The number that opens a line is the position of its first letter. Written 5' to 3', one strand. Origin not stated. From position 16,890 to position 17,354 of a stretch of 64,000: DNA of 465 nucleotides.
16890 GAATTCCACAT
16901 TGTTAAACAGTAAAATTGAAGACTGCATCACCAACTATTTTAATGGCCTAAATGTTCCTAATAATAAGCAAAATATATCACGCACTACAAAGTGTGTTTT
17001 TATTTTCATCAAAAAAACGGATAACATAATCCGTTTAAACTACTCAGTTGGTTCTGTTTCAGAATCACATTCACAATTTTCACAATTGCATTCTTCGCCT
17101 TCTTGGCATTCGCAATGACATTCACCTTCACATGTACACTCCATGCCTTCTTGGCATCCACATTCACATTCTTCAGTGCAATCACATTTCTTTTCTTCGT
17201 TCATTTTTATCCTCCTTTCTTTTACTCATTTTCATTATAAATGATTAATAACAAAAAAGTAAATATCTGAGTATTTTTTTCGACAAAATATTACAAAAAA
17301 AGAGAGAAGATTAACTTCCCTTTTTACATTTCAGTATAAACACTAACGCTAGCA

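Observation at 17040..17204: Unannotated 54-codon Cys/Glu-rich metallothionein-like ORF with perfect RBS and its own terminator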

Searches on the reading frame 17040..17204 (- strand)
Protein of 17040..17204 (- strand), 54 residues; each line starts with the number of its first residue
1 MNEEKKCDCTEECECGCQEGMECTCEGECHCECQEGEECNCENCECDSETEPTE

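Call 6: find_homologous_proteins(query=window:17043-17204:-, max_evalue=10)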
Query seq(54 aa) (54 aa): 2 proteins with E <= 10 among 2 candidates.
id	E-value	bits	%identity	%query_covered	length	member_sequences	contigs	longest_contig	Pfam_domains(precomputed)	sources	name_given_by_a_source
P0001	2.2e-22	96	100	100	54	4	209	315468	-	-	-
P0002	2.1e-8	52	70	100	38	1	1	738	-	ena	-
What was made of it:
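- Tried and rejected: A single-sequence word-index search found only the protein itself and one fragment (call 6).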

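Call 7: search_protein_families(library=pfam, proteins=[window:17040-17204:-], max_evalue=0.01)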
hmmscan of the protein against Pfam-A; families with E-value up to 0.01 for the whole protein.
window:17040-17204:- (54 aa): 0 families

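Call 8: list_cluster_members(proteins=[P0001, P0002])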
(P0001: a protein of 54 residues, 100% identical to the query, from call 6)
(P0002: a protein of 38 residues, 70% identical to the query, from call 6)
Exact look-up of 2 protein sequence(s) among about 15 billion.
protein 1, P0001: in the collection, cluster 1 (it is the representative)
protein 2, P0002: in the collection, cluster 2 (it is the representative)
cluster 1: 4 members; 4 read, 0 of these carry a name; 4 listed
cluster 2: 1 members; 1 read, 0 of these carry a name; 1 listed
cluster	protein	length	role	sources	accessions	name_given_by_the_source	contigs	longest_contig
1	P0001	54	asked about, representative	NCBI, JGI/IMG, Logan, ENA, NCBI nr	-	-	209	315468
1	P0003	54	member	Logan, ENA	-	-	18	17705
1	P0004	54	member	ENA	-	-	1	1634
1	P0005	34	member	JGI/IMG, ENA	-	-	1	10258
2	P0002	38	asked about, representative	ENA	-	-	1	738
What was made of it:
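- The exact protein occurs on 209 contigs (calls 6, 8).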

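Call 9: find_encoding_contigs(protein=P0001, flank=5000, max_places=8)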
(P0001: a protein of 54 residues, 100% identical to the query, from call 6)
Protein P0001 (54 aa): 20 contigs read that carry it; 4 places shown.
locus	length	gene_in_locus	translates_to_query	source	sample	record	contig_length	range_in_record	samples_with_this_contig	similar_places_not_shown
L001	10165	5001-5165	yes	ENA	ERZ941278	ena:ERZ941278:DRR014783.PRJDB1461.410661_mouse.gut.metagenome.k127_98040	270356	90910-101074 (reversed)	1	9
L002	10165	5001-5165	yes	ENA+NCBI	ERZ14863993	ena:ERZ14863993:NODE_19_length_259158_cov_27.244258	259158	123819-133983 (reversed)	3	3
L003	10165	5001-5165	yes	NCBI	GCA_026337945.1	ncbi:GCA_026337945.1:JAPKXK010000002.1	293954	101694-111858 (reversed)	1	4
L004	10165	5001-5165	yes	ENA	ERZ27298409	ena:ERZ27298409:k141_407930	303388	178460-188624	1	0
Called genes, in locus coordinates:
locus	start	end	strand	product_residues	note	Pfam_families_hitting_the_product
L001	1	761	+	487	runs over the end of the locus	PF09872:DUF2099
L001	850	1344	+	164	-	PF01035:DNA_binding_1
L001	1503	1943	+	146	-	PF13527:Acetyltransf_9, PF13673:Acetyltransf_10 (weak), PF00583:Acetyltransf_1, PF13508:Acetyltransf_7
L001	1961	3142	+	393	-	-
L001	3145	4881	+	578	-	PF00664:ABC_membrane, PF02463:SMC_N, PF09818:ABC_ATPase (faint), PF00005:ABC_tran, PF13304:AAA_21 (weak)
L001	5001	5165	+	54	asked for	-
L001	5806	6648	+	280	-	PF14751:DUF4474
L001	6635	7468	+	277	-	PF00149:Metallophos (weak), PF12850:Metallophos_2 (weak)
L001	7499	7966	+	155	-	-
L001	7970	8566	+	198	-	PF01613:Flavin_Reduct, PF21349:RUBY_RBDX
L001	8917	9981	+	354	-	PF03462:PCRF, PF00472:RF-1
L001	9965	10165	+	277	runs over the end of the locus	PF02588:YitT_membrane, PF10035:DUF2179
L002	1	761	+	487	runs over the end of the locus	PF09872:DUF2099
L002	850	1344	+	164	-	PF01035:DNA_binding_1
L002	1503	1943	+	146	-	PF13527:Acetyltransf_9, PF13673:Acetyltransf_10 (weak), PF00583:Acetyltransf_1, PF13508:Acetyltransf_7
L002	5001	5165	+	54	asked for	-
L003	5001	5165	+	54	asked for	-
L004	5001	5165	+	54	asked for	-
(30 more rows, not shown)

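Call 16: search_solved_structures(query=window:17043-17204:-, max_evalue=10, show_alignments=3)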
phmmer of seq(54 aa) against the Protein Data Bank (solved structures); distinct sequences matched with E-value up to 10: 0.
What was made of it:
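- Tried and rejected: PDB sequence search found nothing (call 16).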

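Call 18: search_protein_families(library=ncbifam, proteins=[window:17040-17204:-], max_evalue=0.01)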
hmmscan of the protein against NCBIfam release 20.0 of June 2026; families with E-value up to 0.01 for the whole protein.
window:17040-17204:- (54 aa): 0 families

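Call 19: search_protein_representatives(protein=window:17040-17204:-)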
Query: 54 residues. Proteins with E-value up to 0.001 (for the whole library): 8; up to 1e-10: 0; up to 1e-30: 0. The best 8 are listed.
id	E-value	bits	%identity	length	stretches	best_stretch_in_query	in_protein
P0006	1.4e-10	56.7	48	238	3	3-42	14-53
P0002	6.5e-09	51.5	98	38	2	28-54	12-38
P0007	6.3e-08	48.4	65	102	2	1-31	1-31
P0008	1.1e-07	47.7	61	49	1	1-44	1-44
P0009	1.1e-04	38.2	65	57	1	3-42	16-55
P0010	1.8e-04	37.5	64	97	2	4-32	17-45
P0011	3.5e-04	36.6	62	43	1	3-36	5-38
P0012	7.1e-04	35.6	58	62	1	1-43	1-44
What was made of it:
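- HMMER against 1.84 billion representatives found 8 hits (call 19).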

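Call 23: find_homologous_proteins(query=A1, max_evalue=1)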
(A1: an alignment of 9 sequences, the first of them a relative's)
Query A1 (9 sequences) (54 aa, profile of the alignment): 205 proteins with E <= 1 among 1300 candidates; the best 120 are listed.
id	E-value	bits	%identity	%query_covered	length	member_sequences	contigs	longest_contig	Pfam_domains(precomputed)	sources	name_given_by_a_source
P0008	5.0e-15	73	64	78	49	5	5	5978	-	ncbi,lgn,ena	-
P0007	6.5e-15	73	49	76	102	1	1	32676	-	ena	-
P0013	2.4e-14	71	67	78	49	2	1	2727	-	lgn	-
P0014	2.8e-13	67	65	80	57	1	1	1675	-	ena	-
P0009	4.2e-12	64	67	72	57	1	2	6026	-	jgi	-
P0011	5.6e-12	63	65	57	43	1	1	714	-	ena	-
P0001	6.4e-12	63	100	100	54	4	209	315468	-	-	-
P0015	1.2e-11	62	57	78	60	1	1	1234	-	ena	-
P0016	2.1e-11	61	60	78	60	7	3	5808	-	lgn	-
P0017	6.0e-11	60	64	72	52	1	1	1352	-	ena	-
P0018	7.2e-11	60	54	72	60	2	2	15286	-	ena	-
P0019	1.0e-10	59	60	72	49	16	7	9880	-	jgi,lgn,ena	-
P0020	1.0e-10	59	62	76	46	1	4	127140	-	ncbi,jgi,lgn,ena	-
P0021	1.7e-10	59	60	78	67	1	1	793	-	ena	-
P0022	3.9e-10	57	59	94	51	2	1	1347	-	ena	-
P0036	3.8e-8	51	70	80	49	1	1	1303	-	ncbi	-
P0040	6.2e-8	50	56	76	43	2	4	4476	-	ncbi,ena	-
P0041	7.7e-8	50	63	70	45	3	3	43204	-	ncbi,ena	-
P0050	1.5e-7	49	67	72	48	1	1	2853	-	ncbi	-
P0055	2.2e-7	49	53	69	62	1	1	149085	-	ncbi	-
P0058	2.9e-7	48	50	89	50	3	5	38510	-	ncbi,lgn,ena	-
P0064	5.7e-7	47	56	76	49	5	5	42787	-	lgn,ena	-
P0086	2.1e-6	45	69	48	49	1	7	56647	-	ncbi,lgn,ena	-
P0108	5.6e-5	41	54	98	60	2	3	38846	-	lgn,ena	-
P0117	1.3e-4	40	45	61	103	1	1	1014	-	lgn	-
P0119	1.3e-4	40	55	72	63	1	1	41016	-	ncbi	-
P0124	2.3e-4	39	70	56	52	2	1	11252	-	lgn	-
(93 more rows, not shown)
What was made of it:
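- On New Cys-module family defined here (C-x-C-x3-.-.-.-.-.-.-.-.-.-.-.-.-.): Profile E-value is 6e-12 (call 23).
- A profile search found 205 (call 23).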

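Call 25: find_encoding_contigs(protein=P0020, flank=5000, max_places=2)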
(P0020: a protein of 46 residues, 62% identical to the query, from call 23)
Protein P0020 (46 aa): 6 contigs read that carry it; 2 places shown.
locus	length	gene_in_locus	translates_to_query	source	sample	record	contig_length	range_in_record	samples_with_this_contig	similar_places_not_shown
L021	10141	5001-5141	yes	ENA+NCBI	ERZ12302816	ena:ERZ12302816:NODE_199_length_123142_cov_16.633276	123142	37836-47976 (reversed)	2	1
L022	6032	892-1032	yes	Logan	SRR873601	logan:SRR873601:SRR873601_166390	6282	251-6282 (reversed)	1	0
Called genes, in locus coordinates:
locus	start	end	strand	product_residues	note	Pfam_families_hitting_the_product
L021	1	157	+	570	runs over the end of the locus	PF00501:AMP-binding, PF13193:AMP-binding_C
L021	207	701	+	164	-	PF00583:Acetyltransf_1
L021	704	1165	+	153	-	PF00692:dUTPase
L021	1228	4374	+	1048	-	PF00005:ABC_tran, PF02463:SMC_N (weak), PF13304:AAA_21 (faint), PF02687:FtsX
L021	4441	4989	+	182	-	-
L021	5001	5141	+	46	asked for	-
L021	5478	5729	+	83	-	PF07441:BofA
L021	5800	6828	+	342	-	PF11187:Mbeg1-like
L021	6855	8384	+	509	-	PF13687:DUF4153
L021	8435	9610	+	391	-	PF01266:DAO (faint), PF03486:HI0933_like, PF07992:Pyr_redox_2, PF13454:NAD_binding_9 (weak), PF13738:Pyr_redox_3 (weak), PF22780:HI0933_like_1st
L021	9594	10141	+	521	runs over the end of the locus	PF28550:DUF8436, PF01134:GIDA (faint), PF01266:DAO (faint), PF03486:HI0933_like (faint), PF07992:Pyr_redox_2 (faint), PF13450:NAD_binding_8 (weak), PF21688:FAD-depend_C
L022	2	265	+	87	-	?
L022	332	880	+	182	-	-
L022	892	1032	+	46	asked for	-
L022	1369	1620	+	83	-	PF07441:BofA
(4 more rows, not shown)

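Call 26: find_encoding_contigs(protein=P0055, flank=5000, max_places=2)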
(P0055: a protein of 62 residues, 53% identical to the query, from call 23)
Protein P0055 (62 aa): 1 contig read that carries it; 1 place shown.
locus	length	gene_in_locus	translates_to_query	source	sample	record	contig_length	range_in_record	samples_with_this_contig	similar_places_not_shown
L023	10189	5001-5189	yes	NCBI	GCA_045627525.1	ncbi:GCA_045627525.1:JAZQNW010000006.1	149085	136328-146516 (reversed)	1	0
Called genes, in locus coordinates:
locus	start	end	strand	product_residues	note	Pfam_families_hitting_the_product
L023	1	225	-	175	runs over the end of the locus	PF20122:DUF6512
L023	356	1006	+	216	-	PF05076:SUFU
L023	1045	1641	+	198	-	-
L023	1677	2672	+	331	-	PF04015:DUF362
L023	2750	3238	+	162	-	PF12682:Flavodoxin_4, PF03358:FMN_red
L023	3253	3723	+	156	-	PF02082:Rrf2, PF08279:HTH_11, PF13280:WYL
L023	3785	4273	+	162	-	PF08719:NADAR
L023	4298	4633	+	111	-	PF00719:Pyrophosphatase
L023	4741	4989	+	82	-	PF02583:Trns_repr_metal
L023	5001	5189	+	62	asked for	-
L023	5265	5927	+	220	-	PF01966:HD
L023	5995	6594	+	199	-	-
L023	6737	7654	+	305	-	PF00535:Glycos_transf_2, PF10111:Glyco_tranf_2_2, PF13641:Glyco_tranf_2_3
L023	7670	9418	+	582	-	-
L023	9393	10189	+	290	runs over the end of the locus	PF01040:UbiA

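Call 27: find_encoding_contigs(protein=P0086, flank=5000, max_places=2)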
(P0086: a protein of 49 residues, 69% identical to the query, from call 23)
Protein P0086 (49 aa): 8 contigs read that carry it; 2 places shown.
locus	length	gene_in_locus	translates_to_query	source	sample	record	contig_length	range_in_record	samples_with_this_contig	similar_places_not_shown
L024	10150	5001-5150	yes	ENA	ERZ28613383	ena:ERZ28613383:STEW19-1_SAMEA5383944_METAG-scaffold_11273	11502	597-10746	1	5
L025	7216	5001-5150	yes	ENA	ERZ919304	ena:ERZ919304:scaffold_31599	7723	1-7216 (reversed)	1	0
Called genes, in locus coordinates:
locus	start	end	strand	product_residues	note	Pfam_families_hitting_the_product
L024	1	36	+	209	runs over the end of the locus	?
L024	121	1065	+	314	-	PF00535:Glycos_transf_2, PF13641:Glyco_tranf_2_3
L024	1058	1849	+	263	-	PF00535:Glycos_transf_2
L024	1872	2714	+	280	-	-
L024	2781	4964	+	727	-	PF01757:Acyl_transf_3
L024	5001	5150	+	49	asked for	-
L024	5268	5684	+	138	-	-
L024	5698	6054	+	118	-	-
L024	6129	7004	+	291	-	PF00005:ABC_tran, PF13304:AAA_21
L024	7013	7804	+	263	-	PF12679:ABC2_membrane_2, PF13346:ABC2_membrane_5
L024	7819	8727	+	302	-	PF00294:PfkB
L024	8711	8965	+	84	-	PF01713:Smr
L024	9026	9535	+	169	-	-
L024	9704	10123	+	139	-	-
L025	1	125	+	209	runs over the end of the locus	?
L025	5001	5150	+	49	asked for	-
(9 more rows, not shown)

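Call 28: find_encoding_contigs(protein=P0041, flank=4000, max_places=2)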
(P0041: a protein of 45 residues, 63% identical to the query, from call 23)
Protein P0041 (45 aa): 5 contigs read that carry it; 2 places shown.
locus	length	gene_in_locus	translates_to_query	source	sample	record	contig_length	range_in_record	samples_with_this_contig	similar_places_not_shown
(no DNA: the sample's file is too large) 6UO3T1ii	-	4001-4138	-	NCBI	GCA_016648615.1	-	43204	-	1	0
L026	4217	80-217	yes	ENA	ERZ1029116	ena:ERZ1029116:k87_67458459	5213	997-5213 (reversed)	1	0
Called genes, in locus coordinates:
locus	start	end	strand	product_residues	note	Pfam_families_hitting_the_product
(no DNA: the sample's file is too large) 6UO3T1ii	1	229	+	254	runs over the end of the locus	PF01501:Glyco_transf_8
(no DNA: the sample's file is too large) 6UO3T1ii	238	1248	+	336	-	-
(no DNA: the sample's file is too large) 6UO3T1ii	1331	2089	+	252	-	PF00106:adh_short, PF08659:KR, PF13460:NAD_binding_10 (weak), PF13561:adh_short_C2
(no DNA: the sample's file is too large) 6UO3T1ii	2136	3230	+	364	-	PF01545:Cation_efflux, PF16916:ZT_dimer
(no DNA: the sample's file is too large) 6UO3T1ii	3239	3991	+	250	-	PF00106:adh_short, PF08659:KR (weak), PF13561:adh_short_C2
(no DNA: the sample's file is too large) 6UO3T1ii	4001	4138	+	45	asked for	-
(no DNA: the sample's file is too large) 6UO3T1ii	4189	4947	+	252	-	PF03747:ADP_ribosyl_GH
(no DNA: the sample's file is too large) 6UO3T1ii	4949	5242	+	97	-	PF14131:DUF4298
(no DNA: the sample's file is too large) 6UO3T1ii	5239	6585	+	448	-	-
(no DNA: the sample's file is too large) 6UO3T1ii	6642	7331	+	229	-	PF02308:MgtC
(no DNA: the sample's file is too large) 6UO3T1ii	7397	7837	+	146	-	PF04138:GtrA_DPMS_TM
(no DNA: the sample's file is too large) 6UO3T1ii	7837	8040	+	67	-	-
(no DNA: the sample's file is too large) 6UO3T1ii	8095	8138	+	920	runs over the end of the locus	-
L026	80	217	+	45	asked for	-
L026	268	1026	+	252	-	PF03747:ADP_ribosyl_GH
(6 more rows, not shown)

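Call 29: find_encoding_contigs(protein=P0064, flank=4000, max_places=2)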
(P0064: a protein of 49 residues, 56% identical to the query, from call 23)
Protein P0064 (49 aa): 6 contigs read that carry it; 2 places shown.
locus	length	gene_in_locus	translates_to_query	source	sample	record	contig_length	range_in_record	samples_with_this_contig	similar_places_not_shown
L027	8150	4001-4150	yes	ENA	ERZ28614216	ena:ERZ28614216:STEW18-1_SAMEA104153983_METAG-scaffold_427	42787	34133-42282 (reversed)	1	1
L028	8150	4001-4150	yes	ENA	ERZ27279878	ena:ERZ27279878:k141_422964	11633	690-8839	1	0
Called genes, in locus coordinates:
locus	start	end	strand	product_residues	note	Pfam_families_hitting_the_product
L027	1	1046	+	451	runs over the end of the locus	PF02706:Wzz, PF01656:CbiA, PF10609:ParA (weak), PF13614:AAA_31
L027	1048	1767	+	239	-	PF19567:CpsB_CapC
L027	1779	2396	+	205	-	-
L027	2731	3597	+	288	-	-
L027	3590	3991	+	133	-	PF00293:NUDIX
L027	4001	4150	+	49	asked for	-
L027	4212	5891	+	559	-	PF03572:Peptidase_S41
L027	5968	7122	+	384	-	PF13521:AAA_28, PF01928:CYTH (weak)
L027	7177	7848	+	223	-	PF01569:PAP2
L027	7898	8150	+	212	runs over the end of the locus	PF12917:YfbR-like (weak), PF13023:HD_3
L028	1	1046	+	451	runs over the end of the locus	PF02706:Wzz, PF01656:CbiA, PF10609:ParA (weak), PF13614:AAA_31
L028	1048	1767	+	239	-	PF19567:CpsB_CapC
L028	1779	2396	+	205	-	-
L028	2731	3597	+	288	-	-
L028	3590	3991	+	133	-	PF00293:NUDIX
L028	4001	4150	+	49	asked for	-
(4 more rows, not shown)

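Call 30: find_encoding_contigs(protein=P0108, flank=4000, max_places=2)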
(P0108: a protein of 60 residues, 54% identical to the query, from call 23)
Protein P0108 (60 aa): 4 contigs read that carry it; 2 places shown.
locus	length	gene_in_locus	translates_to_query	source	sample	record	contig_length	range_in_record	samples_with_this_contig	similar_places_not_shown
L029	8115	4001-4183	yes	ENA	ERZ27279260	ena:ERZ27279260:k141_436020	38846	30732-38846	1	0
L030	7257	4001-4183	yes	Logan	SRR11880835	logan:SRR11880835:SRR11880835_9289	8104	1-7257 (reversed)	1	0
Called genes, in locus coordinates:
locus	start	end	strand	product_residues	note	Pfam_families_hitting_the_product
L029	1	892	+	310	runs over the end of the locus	PF02737:3HCDH_N, PF00725:3HCDH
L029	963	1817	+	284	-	PF12833:HTH_18, PF00165:HTH_AraC, PF14526:Cass2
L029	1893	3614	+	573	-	PF00664:ABC_membrane, PF02463:SMC_N, PF09818:ABC_ATPase (faint), PF00005:ABC_tran, PF13304:AAA_21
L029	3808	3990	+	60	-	PF02583:Trns_repr_metal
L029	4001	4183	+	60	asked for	-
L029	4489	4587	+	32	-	-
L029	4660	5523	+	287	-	-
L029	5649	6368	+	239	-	PF04892:VanZ-LLP1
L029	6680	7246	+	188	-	PF12844:HTH_19, PF13443:HTH_26 (weak), PF13560:HTH_31, PF01381:HTH_3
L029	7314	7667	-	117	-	PF07883:Cupin_2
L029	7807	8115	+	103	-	?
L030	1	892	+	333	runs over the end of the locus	PF02737:3HCDH_N, PF00725:3HCDH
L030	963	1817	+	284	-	PF12833:HTH_18, PF00165:HTH_AraC, PF14526:Cass2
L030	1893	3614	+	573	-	PF00664:ABC_membrane, PF02463:SMC_N, PF09818:ABC_ATPase (faint), PF00005:ABC_tran, PF13304:AAA_21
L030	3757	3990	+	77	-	PF02583:Trns_repr_metal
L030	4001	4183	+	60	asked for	-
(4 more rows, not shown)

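Call 31: find_encoding_contigs(protein=P0119, flank=4000, max_places=2)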
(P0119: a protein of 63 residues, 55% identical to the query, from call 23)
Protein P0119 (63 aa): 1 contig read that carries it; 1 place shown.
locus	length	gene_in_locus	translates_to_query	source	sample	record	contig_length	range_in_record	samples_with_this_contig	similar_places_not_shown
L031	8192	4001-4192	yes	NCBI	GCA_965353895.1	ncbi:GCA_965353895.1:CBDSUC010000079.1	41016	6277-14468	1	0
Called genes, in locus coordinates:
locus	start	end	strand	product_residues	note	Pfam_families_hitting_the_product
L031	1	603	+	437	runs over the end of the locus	PF19295:SufBD_N, PF01458:SUFBD_core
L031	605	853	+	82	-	-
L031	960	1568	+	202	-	PF12844:HTH_19, PF13560:HTH_31 (weak), PF01381:HTH_3, PF13443:HTH_26 (weak)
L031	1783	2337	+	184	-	PF01725:Ham1p_like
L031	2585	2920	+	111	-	PF00436:SSB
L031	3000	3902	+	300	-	PF10543:ORF6N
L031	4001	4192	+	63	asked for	-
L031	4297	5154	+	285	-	PF02498:Bro-N (weak)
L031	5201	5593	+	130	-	PF01243:PNPOx_N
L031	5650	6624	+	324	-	PF02275:CBAH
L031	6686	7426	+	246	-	PF05857:TraX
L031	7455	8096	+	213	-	-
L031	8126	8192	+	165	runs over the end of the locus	PF08433:KTI12 (faint)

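Call 34: find_related_loci(query=A2, collection=metagenome_contigs, flank=6000)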
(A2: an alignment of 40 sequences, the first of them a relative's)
Query A2 (54 aa) in metagenome_contigs; peptide patterns used: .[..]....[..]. (x = any residue, [..] = any of these).
313 stretches matched a pattern; 163 encode a relative of the query (tblastn E <= 1e-3); the best 80 are kept; 80 distinct loci.
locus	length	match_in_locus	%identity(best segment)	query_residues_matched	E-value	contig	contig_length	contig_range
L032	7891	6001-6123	76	2-42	3e-13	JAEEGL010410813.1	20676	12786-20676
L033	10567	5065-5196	73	2-42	1e-12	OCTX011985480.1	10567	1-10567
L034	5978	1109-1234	64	1-42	7e-12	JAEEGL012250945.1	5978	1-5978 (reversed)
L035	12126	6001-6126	67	2-43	3e-11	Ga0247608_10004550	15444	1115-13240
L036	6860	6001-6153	61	3-46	4e-11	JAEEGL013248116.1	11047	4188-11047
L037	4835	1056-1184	65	1-43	5e-11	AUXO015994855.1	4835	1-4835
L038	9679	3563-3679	78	1-41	6e-11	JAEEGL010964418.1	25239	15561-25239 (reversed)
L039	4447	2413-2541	68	1-46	2e-10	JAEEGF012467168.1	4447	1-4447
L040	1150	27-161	64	3-46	2e-10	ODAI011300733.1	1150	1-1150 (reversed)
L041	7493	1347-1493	63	1-50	3e-10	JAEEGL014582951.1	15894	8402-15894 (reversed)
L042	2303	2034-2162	70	1-46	2e-10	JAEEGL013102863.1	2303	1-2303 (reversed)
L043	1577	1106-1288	66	3-49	3e-10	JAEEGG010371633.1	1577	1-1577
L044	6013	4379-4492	68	3-42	5e-10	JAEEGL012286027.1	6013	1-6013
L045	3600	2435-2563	64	3-46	1e-9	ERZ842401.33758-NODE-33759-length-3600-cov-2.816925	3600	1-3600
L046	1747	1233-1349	64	3-41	2e-9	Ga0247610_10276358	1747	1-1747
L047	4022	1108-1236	67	1-42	3e-9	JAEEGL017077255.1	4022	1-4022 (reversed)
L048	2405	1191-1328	59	2-41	2e-9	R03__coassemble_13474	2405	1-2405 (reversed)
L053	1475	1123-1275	71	6-41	7e-9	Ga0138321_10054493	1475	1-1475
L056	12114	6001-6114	63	4-41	1e-8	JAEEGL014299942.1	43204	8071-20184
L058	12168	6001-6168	59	3-46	2e-8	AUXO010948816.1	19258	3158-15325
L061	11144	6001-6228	48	2-45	3e-8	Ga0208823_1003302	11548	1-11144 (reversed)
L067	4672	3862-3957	66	1-32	8e-8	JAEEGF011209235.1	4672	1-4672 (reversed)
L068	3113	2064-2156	66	7-41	7e-8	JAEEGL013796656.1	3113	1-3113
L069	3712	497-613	56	3-41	6e-8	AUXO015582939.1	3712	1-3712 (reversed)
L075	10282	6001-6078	81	1-26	2e-7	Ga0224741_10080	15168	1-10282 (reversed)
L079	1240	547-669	46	2-42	2e-7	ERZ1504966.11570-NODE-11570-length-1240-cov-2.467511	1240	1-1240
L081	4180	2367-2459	71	1-31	2e-7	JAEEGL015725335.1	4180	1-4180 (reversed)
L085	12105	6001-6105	66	2-35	3e-7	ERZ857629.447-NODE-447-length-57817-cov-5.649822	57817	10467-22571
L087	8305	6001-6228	46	2-45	3e-7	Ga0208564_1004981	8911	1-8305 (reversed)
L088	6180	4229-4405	46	1-46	3e-7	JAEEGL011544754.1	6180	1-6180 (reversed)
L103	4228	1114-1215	53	7-49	1e-6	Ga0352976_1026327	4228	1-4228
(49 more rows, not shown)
